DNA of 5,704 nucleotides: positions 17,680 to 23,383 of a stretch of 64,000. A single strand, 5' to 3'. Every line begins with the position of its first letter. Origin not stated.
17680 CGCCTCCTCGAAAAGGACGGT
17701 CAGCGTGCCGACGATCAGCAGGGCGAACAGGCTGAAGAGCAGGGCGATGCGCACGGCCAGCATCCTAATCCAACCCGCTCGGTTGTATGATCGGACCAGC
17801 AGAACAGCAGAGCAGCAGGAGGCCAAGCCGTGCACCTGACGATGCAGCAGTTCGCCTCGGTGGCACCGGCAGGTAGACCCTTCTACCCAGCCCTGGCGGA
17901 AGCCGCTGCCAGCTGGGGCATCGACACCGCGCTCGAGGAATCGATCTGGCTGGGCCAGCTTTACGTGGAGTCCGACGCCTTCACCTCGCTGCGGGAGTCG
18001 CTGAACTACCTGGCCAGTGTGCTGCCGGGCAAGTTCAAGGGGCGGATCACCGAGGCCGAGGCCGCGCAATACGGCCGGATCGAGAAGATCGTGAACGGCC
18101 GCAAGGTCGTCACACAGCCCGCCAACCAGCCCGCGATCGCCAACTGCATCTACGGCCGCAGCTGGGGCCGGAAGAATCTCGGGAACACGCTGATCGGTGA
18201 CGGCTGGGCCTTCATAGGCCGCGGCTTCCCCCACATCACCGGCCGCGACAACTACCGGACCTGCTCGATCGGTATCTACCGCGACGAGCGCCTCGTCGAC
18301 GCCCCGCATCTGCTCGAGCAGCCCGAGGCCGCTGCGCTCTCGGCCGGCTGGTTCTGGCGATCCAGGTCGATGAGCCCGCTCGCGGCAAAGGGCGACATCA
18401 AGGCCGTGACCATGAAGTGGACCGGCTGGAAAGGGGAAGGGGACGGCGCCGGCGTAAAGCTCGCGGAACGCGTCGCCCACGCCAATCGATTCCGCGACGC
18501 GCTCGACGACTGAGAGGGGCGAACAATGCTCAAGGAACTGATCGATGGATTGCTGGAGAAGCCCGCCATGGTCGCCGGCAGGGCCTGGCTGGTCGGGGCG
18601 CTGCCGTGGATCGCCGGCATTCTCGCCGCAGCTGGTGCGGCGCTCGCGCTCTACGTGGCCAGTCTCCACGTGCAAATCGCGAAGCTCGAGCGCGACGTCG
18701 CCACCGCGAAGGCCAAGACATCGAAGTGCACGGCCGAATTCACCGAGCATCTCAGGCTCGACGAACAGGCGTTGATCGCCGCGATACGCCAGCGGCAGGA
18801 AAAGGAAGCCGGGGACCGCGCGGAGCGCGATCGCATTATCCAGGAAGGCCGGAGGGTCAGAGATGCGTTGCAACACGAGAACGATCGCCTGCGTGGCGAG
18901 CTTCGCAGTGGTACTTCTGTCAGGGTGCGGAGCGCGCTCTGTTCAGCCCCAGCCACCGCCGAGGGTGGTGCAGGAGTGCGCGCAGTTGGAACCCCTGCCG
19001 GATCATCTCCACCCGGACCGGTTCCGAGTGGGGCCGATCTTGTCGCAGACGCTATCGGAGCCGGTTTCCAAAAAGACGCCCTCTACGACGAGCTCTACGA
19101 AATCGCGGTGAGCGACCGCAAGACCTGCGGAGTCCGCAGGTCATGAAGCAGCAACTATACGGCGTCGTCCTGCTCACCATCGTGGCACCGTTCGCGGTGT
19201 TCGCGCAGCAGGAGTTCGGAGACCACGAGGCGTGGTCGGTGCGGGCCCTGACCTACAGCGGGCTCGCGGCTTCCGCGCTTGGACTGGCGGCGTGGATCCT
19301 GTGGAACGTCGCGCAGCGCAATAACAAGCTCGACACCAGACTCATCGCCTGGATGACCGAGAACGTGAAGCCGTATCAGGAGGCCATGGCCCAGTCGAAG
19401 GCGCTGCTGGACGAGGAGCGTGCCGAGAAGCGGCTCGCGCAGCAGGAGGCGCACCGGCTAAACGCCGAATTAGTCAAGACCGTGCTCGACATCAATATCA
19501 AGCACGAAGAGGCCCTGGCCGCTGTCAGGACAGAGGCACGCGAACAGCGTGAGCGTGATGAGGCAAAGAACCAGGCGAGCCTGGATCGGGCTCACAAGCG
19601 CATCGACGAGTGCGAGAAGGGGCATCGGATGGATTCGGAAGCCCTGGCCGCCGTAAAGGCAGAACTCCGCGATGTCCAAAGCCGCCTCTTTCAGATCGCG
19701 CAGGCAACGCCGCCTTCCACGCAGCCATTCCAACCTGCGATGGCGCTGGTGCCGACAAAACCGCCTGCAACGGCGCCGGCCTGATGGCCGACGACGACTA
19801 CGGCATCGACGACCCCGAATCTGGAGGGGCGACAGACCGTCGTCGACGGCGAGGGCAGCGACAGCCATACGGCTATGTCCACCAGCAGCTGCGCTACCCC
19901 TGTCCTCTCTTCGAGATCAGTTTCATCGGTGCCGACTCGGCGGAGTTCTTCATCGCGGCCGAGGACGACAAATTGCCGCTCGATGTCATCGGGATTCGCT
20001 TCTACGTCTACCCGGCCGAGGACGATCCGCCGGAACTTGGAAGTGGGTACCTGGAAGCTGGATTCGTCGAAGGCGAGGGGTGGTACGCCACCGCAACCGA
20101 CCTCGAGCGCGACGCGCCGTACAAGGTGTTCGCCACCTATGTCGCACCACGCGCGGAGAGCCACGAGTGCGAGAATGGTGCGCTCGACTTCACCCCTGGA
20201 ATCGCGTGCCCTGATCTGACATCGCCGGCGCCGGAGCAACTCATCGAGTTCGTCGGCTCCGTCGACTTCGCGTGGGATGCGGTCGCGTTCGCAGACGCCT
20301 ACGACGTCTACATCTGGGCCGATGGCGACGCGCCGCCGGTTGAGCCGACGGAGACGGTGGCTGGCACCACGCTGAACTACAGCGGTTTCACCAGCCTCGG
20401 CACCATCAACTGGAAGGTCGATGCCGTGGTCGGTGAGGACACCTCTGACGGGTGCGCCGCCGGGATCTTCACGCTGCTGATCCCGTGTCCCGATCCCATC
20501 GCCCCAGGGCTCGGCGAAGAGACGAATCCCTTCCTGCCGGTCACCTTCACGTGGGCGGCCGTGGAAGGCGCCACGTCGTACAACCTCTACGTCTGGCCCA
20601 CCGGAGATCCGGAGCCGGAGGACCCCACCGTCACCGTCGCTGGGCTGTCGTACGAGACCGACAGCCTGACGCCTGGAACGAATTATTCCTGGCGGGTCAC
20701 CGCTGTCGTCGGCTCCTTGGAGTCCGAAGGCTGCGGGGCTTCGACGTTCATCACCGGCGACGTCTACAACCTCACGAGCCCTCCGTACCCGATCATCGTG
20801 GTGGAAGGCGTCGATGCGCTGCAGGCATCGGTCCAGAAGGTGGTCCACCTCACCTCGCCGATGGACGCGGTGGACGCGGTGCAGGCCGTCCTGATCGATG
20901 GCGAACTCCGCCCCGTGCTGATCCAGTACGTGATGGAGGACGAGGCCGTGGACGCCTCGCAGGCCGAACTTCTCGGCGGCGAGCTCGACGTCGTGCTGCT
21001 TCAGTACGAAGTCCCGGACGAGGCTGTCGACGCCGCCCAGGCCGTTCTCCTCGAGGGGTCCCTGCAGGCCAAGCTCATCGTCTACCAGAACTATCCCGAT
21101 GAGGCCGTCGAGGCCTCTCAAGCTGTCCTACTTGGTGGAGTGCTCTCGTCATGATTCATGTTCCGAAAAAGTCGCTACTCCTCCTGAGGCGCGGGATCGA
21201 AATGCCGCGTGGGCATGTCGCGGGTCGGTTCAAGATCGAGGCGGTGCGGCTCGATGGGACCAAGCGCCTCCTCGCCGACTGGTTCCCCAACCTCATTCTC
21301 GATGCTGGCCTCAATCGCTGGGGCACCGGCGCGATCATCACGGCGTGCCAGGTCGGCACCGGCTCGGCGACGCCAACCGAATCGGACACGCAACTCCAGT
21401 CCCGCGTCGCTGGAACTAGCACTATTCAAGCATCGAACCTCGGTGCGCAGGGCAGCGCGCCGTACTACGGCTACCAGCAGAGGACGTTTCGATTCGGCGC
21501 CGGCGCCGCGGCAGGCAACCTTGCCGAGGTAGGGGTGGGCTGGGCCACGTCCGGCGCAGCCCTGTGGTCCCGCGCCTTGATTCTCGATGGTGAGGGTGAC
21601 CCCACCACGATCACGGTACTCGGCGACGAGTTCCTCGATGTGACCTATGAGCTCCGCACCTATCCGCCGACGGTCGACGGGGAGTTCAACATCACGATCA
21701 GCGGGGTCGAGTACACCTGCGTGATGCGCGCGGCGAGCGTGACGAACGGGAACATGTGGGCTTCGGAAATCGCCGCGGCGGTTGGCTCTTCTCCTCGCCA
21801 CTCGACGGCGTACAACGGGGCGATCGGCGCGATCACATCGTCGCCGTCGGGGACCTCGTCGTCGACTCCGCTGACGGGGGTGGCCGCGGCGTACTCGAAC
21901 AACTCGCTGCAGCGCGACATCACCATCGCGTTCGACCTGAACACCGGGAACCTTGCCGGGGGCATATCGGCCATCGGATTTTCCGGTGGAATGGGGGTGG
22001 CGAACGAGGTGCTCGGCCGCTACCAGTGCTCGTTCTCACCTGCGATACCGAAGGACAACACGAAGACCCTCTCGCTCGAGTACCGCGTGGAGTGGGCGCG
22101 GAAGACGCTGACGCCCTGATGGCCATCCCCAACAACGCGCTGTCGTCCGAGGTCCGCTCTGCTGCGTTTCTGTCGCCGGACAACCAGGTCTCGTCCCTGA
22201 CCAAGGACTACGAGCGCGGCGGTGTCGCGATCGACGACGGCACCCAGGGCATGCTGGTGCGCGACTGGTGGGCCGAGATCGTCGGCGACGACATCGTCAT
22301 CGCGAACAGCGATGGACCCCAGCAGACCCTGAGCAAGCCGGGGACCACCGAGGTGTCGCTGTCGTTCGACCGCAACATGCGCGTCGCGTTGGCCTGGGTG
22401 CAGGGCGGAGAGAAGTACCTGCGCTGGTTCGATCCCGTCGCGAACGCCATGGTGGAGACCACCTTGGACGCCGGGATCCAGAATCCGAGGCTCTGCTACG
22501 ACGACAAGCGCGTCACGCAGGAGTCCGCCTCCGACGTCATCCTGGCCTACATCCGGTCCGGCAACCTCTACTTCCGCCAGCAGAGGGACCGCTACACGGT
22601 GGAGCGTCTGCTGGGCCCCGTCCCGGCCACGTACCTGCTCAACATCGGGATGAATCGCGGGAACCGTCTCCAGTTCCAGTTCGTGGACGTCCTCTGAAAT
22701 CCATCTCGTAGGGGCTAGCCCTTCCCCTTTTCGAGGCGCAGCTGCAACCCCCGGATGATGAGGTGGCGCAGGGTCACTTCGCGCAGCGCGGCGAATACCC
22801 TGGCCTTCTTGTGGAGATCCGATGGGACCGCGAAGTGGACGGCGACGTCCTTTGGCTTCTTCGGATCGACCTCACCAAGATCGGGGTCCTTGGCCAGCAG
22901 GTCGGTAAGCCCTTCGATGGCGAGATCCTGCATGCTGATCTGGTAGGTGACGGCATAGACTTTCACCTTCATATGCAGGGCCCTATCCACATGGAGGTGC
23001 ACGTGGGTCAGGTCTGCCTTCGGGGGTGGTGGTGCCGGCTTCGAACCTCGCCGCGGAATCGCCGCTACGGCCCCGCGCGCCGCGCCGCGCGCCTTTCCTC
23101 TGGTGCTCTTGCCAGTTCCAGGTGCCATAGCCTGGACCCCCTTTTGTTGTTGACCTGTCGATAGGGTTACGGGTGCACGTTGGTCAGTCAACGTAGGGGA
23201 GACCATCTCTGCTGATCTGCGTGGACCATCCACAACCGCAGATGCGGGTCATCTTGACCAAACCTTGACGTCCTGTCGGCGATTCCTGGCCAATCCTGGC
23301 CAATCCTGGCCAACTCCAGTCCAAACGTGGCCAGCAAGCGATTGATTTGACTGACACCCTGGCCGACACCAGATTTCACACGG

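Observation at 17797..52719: Genome-wide regulon of 8-bp-period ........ arrays at promoters and gene starts, co-oriented with transcription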

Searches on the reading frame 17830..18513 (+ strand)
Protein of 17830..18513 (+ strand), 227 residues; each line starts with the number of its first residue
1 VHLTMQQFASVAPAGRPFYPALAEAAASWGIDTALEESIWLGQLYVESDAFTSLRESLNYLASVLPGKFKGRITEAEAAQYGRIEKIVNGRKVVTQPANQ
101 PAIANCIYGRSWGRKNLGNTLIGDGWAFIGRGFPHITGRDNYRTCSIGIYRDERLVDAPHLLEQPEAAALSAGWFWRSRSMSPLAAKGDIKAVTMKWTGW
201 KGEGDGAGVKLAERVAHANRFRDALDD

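Call 11: search_protein_families(library=pfam, proteins=[window:17830-18513:+], max_evalue=0.01)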
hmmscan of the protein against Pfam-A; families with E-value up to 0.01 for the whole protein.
window:17830-18513:+ (227 aa): 0 families

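Call 24: search_protein_families(library=phrogs, proteins=[window:17830-18513:+], max_evalue=0.01)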
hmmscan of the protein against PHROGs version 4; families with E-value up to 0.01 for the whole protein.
window:17830-18513:+ (227 aa): 8 families
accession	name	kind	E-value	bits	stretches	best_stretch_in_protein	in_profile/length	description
phrog_181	-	lysis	4.9e-46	159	1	1-201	330-513/769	endolysin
phrog_26317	-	unknown function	9.4e-22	78.2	1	97-225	3-117/119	-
phrog_9506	-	lysis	4.3e-16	60.5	1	113-219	74-187/330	endolysin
phrog_14712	-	moron, auxiliary metabolic gene and host takeover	7.8e-11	42.7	1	112-201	75-170/322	chitinase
phrog_34417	-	unknown function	1.8e-09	38.3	1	110-223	73-193/326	-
phrog_3201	-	tail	6.4e-09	35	1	22-193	2025-2180/2408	tail fiber protein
phrog_1519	-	lysis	2.6e-08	34.4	1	112-216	266-371/502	endolysin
phrog_317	-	lysis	1.1e-06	29.1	1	74-222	221-356/492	endolysin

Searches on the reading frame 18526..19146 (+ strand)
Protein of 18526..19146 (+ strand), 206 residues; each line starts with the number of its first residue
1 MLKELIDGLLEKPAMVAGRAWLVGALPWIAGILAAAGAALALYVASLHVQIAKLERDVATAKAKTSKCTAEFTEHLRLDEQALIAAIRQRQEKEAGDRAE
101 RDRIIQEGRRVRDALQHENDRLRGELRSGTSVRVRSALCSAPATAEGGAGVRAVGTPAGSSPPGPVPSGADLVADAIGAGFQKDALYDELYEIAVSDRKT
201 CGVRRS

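Call 92: search_protein_families(library=pfam, proteins=[window:18526-19146:+], max_evalue=0.01)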
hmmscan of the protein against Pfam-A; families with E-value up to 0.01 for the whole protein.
window:18526-19146:+ (206 aa): 1 family
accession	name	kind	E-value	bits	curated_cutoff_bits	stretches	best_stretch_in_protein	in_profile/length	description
PF04961.17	FTCD_C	-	0.0073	16.5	24.5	0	29-108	21-105/182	Formiminotransferase-cyclodeaminase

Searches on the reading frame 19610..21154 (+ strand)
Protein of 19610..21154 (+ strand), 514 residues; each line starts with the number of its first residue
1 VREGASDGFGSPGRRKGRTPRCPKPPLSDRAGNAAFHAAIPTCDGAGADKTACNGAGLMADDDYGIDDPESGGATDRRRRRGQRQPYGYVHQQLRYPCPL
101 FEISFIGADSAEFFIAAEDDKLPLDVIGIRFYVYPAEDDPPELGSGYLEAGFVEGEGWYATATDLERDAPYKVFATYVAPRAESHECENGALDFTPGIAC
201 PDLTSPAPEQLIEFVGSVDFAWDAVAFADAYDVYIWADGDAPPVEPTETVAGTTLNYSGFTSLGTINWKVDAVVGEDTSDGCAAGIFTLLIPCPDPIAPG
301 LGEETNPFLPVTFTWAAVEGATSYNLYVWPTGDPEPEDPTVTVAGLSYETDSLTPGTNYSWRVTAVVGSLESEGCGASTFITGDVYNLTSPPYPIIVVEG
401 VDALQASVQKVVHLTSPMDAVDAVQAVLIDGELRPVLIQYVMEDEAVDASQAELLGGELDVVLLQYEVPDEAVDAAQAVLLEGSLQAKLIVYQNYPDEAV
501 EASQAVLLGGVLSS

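Call 92: search_protein_families(library=pfam, proteins=[window:19610-21154:+], max_evalue=0.01)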
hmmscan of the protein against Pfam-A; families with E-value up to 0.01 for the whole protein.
window:19610-21154:+ (514 aa): 1 family
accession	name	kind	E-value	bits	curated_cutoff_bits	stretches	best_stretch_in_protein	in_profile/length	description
PF00041.27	fn3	-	0.00028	21.5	25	1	311-369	16-72/84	Fibronectin type III domain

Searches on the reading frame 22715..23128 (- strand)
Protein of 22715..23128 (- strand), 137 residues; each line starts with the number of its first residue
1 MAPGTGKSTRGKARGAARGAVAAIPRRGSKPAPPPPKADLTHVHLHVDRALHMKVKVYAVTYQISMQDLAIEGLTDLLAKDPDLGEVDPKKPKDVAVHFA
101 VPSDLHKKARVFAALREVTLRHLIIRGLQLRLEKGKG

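Call 95: search_protein_representatives(protein=window:22715-23128:-)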
Query: 137 residues. Proteins with E-value up to 0.001 (for the whole library): 2; up to 1e-10: 2; up to 1e-30: 1. The best 2 are listed.
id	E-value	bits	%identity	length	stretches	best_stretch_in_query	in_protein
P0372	2.2e-46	173.7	100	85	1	53-137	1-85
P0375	1.0e-20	90.7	31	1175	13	14-39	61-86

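Call 100: predict_structure(protein=window:22715-23128:-)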
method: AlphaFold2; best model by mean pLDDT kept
length: 137 residues; sequences in the alignment: 1
mean_pLDDT: 43.4   pTM: 0.23
mean pLDDT of the five models: 43.4, 39.1, 39.1, 37.2, 36.5
residues with pLDDT >= 90: 0; 70-90: 0; 50-70: 20; < 50: 117
segments of 3 or more residues with pLDDT < 50: 14-25, 29-32, 35-125
pLDDT, mean of each block of 10 residues (from residue 1): 50 47 47 44 41 36 34 41 41 42 45 44 48 52
secondary structure, 60 per line:
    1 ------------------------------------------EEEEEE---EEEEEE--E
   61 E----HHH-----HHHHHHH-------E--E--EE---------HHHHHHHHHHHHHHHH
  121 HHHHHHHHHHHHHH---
elements in order: E43-48 E52-57 H74-80 H105-134

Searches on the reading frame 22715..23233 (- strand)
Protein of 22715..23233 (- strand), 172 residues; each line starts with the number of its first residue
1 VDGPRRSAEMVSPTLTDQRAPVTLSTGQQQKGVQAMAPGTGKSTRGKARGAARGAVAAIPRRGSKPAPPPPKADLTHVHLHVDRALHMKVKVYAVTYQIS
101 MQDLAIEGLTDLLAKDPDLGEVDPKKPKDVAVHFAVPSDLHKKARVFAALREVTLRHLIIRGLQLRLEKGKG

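Call 11: search_protein_families(library=pfam, proteins=[window:22715-23233:-], max_evalue=0.01)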
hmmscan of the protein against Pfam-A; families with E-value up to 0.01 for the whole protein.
window:22715-23233:- (172 aa): 2 families
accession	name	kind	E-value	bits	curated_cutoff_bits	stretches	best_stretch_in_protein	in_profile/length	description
PF20605.4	Antitox_RHH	-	0.00024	21.6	27.2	0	85-115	14-44/50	Antitoxin-like ribbon-helix-helix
PF13820.11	NCOA6_TRADD-N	-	0.0082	16.4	22.5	0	109-166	26-84/144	Nuclear receptor coactivator 6, TRADD-N domain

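Call 24: search_protein_families(library=phrogs, proteins=[window:22715-23233:-], max_evalue=0.01)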
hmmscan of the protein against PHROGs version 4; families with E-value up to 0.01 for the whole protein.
window:22715-23233:- (172 aa): 3 families
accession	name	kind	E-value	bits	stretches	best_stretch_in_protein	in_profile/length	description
phrog_582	-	transcription regulation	0.0029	18.9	0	125-168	53-96/105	Arc-like repressor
phrog_6024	-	unknown function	0.003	19.1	0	72-114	35-77/80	-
phrog_9151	-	moron, auxiliary metabolic gene and host takeover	0.0096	17.2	0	122-163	64-105/119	HicB-like antitoxin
